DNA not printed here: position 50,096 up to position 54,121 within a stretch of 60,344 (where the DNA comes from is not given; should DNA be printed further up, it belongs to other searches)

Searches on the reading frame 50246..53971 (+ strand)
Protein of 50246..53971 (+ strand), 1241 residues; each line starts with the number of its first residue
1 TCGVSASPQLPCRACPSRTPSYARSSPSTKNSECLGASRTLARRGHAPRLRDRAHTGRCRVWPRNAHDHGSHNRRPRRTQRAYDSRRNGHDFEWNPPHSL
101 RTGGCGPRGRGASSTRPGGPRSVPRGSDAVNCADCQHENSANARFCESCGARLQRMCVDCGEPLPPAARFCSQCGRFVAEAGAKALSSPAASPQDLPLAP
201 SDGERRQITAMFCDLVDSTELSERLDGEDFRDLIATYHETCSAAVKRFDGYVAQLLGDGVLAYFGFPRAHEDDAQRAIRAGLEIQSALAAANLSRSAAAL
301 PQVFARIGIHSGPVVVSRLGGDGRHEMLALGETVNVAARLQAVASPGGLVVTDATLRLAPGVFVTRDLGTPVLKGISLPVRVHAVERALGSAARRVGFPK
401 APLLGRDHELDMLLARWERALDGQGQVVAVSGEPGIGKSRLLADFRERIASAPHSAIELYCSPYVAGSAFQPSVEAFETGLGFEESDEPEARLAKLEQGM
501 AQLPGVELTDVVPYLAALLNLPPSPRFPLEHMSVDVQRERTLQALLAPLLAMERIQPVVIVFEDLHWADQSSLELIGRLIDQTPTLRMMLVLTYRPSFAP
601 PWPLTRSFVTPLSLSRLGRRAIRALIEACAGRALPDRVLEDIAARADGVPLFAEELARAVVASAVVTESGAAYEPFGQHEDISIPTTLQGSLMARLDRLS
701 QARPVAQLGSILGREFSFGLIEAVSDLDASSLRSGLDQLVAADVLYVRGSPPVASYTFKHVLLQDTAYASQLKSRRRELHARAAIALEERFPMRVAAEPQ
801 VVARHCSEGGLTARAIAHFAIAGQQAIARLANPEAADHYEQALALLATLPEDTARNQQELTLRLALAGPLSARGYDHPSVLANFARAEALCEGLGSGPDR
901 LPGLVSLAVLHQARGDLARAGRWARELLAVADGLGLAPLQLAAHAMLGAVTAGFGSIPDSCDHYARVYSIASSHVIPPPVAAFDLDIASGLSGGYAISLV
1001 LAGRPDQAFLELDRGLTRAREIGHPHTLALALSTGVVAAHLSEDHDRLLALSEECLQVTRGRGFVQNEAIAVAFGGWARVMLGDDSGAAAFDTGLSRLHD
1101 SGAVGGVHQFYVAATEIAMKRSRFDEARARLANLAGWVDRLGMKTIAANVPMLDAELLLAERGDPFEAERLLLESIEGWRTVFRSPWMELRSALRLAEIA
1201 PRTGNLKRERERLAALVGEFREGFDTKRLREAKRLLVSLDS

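Call 36: search_protein_families(library=pfam, proteins=[window:50246-53971:+], max_evalue=0.00001)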
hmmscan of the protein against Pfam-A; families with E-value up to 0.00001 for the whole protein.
window:50246-53971:+ (1241 aa): 4 families
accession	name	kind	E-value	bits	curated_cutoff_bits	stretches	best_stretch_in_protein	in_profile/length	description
PF13191.12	AAA_16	-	3.2e-22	80.2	32.6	1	403-590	2-166/167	AAA ATPase domain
PF00211.25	Guanylate_cyc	-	5.1e-18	65.8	21.9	1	206-374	7-171/183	Adenylate and Guanylate cyclase catalytic domain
PF12773.13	DZR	-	9.2e-12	45.4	27.3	1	132-175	1-45/45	Double zinc ribbon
PF13240.11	Zn_Ribbon_1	-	1.8e-10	40.7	25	0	157-176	2-21/23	zinc-ribbon domain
